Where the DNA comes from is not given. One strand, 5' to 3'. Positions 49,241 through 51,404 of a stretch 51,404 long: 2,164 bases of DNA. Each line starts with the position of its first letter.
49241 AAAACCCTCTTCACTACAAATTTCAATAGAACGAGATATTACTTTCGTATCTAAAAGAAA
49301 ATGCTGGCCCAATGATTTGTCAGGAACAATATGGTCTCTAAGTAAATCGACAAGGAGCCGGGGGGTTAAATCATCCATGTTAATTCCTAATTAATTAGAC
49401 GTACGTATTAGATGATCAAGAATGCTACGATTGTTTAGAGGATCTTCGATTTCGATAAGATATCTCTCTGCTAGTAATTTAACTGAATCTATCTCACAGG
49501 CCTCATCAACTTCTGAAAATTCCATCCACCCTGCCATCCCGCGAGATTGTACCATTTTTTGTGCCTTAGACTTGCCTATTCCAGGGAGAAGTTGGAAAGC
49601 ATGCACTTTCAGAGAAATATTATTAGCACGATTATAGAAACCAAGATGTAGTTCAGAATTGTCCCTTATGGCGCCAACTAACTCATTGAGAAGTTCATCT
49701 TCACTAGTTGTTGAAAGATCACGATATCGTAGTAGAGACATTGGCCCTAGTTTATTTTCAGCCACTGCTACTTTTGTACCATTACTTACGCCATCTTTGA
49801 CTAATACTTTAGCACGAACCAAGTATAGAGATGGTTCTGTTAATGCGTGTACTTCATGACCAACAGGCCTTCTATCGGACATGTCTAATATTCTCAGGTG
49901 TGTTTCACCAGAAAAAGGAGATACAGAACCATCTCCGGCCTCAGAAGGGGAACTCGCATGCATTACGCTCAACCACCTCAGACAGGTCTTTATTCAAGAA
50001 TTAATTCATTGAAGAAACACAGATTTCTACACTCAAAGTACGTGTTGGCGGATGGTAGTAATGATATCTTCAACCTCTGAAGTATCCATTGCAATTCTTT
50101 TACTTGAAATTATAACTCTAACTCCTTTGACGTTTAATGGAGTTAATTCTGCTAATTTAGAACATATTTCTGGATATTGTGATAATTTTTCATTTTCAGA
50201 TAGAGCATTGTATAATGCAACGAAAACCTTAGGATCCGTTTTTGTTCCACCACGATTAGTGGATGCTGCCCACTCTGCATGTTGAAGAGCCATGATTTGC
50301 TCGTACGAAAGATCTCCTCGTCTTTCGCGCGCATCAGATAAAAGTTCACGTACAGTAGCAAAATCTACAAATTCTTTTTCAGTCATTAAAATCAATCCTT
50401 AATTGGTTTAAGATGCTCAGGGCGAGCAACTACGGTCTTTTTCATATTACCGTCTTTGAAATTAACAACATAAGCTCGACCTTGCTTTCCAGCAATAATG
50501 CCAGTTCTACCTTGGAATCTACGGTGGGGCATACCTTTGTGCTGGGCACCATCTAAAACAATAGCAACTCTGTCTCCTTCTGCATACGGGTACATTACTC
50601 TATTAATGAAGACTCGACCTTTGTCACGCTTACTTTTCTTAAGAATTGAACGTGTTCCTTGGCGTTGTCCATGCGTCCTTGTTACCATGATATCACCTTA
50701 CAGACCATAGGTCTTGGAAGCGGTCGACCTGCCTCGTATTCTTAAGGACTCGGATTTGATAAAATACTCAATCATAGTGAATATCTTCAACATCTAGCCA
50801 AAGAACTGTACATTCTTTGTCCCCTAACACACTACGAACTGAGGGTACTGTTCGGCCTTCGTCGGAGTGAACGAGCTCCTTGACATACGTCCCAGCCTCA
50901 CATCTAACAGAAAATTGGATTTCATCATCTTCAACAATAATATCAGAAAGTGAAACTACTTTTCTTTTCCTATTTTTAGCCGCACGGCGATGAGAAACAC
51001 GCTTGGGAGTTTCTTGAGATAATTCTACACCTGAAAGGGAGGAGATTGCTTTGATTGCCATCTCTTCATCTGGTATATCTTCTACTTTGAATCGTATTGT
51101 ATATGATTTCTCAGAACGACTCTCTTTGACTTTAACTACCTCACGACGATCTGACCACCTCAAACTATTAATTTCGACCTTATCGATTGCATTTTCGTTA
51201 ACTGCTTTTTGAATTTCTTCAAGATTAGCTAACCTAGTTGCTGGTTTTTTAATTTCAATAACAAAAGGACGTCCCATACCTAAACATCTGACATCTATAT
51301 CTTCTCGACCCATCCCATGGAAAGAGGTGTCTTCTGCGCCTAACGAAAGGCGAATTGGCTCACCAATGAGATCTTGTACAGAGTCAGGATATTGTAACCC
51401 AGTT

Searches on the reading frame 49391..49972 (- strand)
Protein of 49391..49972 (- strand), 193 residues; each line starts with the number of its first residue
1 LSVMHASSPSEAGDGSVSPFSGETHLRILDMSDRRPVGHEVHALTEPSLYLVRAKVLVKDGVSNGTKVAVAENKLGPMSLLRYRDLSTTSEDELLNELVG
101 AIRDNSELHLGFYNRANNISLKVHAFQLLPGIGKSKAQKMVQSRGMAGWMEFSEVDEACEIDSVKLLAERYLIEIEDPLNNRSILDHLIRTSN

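Call 83: search_protein_families(library=pfam, proteins=[window:49391-49972:-], max_evalue=0.01)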
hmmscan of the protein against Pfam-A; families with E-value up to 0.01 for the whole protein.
window:49391-49972:- (193 aa): 1 family
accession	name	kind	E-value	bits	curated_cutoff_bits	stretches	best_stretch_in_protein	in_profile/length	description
PF04919.18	DUF655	-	2.7e-17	63.7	22.2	1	42-178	30-172/181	Protein of unknown function (DUF655)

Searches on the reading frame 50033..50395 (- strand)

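Call 83: search_protein_families(library=pfam, proteins=[window:50033-50395:-], max_evalue=0.01)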
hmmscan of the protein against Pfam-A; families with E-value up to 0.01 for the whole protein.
window:50033-50395:- (120 aa): 1 family
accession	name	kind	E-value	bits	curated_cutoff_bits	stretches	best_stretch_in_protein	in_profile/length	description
PF03874.21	RNA_pol_Rpb4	-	0.0026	18.5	25.6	1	25-118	31-115/116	RNA polymerase Rpb4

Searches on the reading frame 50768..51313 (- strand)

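Call 83: search_protein_families(library=pfam, proteins=[window:50768-51313:-], max_evalue=0.01)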
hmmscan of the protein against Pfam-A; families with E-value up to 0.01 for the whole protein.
window:50768-51313:- (181 aa): 1 family
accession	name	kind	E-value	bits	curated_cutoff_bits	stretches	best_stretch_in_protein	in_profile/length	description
PF21238.2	Pus10_C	-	1.8e-50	172.1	27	1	1-178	52-231/232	Pus10, C-terminal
